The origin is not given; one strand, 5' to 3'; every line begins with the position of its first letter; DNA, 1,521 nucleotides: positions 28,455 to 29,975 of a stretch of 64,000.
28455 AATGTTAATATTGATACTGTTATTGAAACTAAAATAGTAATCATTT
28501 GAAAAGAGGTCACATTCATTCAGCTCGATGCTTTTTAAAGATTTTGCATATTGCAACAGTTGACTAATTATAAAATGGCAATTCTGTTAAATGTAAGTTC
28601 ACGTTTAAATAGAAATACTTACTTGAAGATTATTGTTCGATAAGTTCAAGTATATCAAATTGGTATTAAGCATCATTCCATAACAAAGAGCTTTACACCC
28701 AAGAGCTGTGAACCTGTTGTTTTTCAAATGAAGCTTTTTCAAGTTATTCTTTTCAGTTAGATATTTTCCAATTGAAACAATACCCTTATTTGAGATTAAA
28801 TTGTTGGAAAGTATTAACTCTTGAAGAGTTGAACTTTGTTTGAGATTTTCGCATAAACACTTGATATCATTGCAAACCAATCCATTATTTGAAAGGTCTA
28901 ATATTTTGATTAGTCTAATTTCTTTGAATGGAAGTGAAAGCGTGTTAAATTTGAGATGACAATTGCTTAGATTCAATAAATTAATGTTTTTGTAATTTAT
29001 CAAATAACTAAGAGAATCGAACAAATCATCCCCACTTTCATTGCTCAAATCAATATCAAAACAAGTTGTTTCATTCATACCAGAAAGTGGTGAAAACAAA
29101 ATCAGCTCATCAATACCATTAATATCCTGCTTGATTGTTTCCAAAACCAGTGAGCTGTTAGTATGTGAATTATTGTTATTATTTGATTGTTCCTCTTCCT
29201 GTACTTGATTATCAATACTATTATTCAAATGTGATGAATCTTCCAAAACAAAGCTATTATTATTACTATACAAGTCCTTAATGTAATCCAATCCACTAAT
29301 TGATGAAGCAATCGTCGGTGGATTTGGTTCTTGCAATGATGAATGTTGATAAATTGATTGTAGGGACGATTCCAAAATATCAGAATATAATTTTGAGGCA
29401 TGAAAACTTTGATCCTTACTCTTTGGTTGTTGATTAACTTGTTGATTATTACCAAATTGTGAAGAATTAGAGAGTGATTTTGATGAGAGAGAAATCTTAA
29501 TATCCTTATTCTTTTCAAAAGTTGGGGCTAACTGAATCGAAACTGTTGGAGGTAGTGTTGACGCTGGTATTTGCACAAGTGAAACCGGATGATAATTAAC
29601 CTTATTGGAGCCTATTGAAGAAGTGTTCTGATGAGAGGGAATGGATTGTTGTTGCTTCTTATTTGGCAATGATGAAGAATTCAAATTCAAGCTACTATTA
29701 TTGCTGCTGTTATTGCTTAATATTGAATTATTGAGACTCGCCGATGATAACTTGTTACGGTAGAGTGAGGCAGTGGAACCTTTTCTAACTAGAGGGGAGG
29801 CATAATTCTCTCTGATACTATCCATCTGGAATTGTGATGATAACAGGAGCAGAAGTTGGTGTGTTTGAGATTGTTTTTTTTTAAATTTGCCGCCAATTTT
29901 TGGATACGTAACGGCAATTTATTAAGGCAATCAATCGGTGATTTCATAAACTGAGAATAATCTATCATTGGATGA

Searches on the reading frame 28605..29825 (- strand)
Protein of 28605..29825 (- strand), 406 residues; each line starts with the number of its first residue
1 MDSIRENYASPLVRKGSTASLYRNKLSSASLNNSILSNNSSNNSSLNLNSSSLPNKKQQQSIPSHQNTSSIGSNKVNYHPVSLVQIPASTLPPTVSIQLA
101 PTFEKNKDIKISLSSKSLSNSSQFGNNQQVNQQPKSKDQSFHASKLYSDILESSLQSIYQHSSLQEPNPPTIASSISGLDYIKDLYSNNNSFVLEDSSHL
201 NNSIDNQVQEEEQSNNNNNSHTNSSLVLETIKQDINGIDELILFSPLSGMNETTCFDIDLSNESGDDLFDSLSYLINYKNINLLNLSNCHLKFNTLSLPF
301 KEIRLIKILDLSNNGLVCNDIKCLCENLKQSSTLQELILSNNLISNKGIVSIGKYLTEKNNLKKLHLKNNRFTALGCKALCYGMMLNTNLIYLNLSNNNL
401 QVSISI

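Call 8: search_protein_families(library=pfam, proteins=[window:28605-29825:-])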
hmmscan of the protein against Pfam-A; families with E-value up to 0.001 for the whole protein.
window:28605-29825:- (406 aa): 1 family
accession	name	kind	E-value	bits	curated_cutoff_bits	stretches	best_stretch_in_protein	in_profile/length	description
PF13516.12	LRR_6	-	0.00035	20.8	23.4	0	360-381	3-24/24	Leucine Rich repeat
